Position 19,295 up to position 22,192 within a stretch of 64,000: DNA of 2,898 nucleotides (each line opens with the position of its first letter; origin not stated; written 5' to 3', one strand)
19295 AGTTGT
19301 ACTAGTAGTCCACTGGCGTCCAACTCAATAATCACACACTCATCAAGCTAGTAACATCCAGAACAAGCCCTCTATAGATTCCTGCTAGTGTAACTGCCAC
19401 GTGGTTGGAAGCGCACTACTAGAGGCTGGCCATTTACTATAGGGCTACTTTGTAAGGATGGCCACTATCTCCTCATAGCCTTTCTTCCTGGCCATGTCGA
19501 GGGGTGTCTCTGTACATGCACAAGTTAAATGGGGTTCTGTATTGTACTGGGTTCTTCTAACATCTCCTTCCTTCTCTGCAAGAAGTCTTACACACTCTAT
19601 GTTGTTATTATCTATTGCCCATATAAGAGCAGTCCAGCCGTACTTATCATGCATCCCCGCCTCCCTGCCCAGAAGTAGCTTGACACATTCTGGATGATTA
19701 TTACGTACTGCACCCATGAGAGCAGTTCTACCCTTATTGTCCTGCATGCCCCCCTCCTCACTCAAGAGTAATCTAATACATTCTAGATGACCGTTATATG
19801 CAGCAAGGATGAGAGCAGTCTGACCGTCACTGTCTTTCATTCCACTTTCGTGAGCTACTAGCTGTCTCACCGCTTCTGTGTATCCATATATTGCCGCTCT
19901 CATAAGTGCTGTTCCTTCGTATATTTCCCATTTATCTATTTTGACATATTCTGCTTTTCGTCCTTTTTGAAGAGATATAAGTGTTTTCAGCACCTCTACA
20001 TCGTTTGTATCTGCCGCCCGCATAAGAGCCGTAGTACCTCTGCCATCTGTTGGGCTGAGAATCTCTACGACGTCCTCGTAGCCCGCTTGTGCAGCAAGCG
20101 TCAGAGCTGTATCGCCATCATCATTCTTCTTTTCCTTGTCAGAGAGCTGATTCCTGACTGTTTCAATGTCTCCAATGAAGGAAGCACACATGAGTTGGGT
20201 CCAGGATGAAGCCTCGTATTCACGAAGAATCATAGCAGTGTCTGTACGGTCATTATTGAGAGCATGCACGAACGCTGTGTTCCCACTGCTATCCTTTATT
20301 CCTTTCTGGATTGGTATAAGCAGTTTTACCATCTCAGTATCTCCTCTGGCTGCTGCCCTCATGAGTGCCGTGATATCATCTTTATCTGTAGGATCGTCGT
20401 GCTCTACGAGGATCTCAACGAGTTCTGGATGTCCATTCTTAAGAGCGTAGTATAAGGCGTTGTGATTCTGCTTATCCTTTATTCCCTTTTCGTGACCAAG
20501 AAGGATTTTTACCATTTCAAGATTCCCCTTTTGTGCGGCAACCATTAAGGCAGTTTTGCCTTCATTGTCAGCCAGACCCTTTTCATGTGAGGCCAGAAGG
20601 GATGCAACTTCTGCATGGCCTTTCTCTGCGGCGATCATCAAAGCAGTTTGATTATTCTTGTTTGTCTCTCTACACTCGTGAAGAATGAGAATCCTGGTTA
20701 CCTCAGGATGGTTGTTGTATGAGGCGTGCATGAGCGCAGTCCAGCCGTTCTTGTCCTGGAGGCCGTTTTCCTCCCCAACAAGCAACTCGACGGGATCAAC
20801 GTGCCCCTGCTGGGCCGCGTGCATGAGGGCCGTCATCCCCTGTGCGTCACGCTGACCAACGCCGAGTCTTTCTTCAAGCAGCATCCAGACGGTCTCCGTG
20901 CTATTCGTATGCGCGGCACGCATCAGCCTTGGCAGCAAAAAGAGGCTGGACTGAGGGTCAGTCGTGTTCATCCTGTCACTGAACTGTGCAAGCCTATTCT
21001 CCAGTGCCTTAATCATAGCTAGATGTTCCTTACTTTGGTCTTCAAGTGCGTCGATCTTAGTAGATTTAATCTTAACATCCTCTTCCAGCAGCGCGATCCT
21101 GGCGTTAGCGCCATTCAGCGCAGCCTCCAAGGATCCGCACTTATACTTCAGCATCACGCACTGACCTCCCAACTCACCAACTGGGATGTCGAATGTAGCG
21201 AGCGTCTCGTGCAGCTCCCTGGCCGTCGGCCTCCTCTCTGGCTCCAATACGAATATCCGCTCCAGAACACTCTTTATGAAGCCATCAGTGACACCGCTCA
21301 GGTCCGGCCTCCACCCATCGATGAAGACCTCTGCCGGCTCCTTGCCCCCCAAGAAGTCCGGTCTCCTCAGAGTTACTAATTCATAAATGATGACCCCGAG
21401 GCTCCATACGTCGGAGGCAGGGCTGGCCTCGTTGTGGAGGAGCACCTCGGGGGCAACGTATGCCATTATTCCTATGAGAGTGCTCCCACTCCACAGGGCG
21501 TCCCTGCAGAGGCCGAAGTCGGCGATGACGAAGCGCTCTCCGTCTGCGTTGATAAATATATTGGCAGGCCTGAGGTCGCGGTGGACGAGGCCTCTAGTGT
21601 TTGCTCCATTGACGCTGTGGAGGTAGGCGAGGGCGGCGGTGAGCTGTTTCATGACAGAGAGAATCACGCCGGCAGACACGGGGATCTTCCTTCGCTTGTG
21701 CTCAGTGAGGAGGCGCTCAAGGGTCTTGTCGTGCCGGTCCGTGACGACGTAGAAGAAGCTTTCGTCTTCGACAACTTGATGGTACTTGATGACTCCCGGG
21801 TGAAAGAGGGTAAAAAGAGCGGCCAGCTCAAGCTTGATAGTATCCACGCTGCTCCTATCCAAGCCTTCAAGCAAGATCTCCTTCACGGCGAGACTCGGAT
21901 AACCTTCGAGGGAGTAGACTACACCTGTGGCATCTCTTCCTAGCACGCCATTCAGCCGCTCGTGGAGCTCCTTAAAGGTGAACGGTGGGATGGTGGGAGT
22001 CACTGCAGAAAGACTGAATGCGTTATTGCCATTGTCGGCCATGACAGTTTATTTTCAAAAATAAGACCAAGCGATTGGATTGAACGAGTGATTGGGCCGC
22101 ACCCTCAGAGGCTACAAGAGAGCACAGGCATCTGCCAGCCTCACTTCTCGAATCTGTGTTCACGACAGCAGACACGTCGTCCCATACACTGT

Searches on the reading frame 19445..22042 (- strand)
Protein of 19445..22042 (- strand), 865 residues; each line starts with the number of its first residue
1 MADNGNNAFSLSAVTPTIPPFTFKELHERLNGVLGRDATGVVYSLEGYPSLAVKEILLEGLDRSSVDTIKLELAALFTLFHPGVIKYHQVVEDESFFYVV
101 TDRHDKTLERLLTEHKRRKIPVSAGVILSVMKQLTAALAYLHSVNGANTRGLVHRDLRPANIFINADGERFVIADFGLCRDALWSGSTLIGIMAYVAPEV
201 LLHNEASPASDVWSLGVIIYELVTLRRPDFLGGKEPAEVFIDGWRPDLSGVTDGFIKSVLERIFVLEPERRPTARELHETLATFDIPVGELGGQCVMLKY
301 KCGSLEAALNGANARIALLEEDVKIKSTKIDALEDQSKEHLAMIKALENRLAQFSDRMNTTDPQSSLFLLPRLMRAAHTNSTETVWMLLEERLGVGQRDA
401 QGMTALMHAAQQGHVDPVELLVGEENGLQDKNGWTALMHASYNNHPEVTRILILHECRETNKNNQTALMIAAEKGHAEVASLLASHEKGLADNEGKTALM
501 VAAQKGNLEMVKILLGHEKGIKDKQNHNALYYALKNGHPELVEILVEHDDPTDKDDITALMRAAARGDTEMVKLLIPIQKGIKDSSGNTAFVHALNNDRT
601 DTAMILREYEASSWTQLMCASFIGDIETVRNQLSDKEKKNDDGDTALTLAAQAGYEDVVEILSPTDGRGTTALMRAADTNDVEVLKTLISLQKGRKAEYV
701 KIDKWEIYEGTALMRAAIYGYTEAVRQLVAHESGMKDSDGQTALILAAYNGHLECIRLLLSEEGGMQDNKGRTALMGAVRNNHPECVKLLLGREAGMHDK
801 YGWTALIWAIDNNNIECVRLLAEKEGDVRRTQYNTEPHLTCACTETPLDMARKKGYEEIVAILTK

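Call 7: search_protein_families(library=pfam, proteins=[window:19445-22042:-], max_evalue=0.01)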
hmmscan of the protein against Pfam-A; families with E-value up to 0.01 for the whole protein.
window:19445-22042:- (865 aa): 12 families
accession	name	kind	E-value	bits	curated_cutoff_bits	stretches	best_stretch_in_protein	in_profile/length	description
PF12796.13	Ank_2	-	3.5e-141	460.6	27.3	10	713-793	1-82/90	Ankyrin repeats (3 copies)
PF00023.36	Ank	-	9.9e-70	226.9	21.1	6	739-762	1-23/33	Ankyrin repeat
PF13637.12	Ank_4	-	1.2e-57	191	22.7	5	713-760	1-50/50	Ankyrin repeats (many copies)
PF13857.12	Ank_5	-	2.4e-50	168.4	27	5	765-807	10-54/56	Ankyrin repeats (many copies)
PF13606.12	Ank_3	-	9.2e-48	154.4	22.3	0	495-517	2-24/30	Ankyrin repeat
PF00069.31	Pkinase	-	1e-34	120.6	31.7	1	33-277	6-257/263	Protein kinase domain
PF07714.23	PK_Tyr_Ser-Thr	-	1.5e-24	87.1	23.1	1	50-281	30-258/258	Protein tyrosine and serine/threonine kinase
PF24521.3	Ank_KRIT1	-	1.2e-16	61.2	80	2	496-575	19-104/149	KRIT1 ankyrin-repeats domain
PF23745.1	ANK_LRRK2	-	7.7e-07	29.5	27.5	0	498-576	34-113/130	LRRK2 ANK repeat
PF08032.17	SpoU_sub_bind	-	0.00051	20.8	22.8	0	528-566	6-41/76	RNA 2'-O ribose methyltransferase substrate binding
PF01636.29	APH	-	0.00051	20.3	23.2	1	103-180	122-198/239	Phosphotransferase enzyme family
PF03109.22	ABC1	-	0.0031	17.1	22.9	1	147-181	183-216/244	ABC1 atypical kinase-like domain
